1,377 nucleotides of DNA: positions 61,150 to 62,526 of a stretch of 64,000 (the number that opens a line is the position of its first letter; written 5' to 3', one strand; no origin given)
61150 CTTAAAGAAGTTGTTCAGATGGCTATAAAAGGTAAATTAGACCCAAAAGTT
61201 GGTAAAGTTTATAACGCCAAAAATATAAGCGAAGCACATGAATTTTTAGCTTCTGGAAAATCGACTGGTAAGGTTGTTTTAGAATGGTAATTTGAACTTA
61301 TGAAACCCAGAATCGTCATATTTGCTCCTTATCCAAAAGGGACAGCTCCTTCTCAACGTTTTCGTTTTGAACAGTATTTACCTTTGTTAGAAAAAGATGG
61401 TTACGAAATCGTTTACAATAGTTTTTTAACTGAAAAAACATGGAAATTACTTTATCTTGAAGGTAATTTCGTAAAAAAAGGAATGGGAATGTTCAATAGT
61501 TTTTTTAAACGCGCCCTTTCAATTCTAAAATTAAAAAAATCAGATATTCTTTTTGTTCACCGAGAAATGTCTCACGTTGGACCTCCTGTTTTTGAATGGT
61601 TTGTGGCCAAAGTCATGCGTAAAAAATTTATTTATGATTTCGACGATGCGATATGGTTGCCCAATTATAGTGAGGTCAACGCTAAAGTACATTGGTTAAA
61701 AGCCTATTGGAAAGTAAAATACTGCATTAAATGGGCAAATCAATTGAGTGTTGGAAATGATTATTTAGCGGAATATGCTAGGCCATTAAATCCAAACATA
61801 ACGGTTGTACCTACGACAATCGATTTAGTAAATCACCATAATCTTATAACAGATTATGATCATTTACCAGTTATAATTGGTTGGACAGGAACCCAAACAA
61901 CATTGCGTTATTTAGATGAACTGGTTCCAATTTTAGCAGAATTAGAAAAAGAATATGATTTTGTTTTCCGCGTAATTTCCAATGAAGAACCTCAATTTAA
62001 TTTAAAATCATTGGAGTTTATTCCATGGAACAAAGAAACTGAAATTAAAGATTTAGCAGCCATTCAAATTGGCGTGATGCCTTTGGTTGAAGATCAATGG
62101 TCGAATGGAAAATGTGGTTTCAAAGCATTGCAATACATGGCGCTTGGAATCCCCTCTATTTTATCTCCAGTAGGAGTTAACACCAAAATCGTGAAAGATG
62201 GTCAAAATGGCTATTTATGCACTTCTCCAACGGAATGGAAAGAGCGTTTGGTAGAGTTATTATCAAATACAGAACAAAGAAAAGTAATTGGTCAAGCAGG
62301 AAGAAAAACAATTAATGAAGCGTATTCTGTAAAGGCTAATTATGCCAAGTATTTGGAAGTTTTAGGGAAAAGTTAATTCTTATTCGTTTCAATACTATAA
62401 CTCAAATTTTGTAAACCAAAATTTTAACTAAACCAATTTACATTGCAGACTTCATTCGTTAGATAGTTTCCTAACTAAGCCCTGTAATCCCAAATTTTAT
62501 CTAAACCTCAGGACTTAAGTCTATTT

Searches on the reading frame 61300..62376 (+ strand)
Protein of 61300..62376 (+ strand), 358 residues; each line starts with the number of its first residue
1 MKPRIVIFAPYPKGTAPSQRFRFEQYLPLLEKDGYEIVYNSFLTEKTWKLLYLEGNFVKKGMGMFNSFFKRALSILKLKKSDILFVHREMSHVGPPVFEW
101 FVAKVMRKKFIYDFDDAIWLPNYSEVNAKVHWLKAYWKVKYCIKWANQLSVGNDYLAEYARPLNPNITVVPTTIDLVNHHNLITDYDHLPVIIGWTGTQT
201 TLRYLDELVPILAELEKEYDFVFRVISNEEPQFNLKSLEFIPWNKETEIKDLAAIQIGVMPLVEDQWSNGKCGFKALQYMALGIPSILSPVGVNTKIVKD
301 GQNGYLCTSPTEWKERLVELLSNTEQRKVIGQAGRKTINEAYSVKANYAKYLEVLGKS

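Call 6: search_protein_families(library=pfam, proteins=[window:61300-62376:+], max_evalue=0.01)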
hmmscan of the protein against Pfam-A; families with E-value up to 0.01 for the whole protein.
window:61300-62376:+ (358 aa): 3 families
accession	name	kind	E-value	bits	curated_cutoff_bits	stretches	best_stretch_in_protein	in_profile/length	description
PF13692.12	Glyco_trans_1_4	-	1.1e-10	42.3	27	1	205-323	20-142/142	Glycosyl transferases group 1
PF00534.26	Glycos_transf_1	-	2.8e-10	40.4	26.4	1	240-336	77-171/172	Glycosyl transferases group 1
PF13524.12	Glyco_trans_1_2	-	0.00016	22.1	25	1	265-352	56-143/144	Glycosyl transferase-like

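Call 7: search_protein_families(library=ncbifam, proteins=[window:61300-62376:+], max_evalue=0.01)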
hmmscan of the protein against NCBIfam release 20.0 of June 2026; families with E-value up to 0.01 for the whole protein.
window:61300-62376:+ (358 aa): 10 families
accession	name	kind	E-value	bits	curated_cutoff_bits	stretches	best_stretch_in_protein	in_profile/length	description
TIGR03088.1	stp2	hypoth_equivalog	1.3e-07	31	409.05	1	276-355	289-370/374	TIGR03088 family PEP-CTERM/XrtA system glycosyltransferase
NF038229.1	Glyco4_Geo_Pelo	equivalog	3.3e-07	29.7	400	1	277-355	255-333/338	GPMC system family 4 glycosyltransferase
TIGR03999.1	thiol_BshA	equivalog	9.8e-07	28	273.7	1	272-354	285-369/375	N-acetyl-alpha-D-glucosaminyl L-malate synthase BshA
NF041876.1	EPS_EpsE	equivalog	1.8e-06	27.4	400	1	277-346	313-384/389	exopolysaccharide biosynthesis GT4 family glycosyltransferase EpsE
TIGR03087.1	stp1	hypoth_equivalog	3.2e-05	23.3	316.65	1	275-355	314-394/397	TIGR03087 family PEP-CTERM/XrtA system glycosyltransferase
TIGR04063.1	stp3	hypoth_equivalog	0.00065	18.7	442.05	1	274-354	309-391/397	TIGR04063 family PEP-CTERM/XrtA system glycosyltransferase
TIGR02472.1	sucr_P_syn_N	equivalog_domain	0.002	17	576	1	273-354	354-437/439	sucrose-phosphate synthase, putative, glycosyltransferase domain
TIGR02149.1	glgA_Coryne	subfamily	0.0033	16.6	302.4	1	273-353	297-385/391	glycogen synthase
TIGR03449.1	mycothiol_MshA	equivalog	0.0058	15.6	462.5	1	271-337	315-383/406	D-inositol-3-phosphate glycosyltransferase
NF041010.1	glycosy_Agl16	equivalog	0.0088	14.9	575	0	280-337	274-331/352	glycosylation protein Agl16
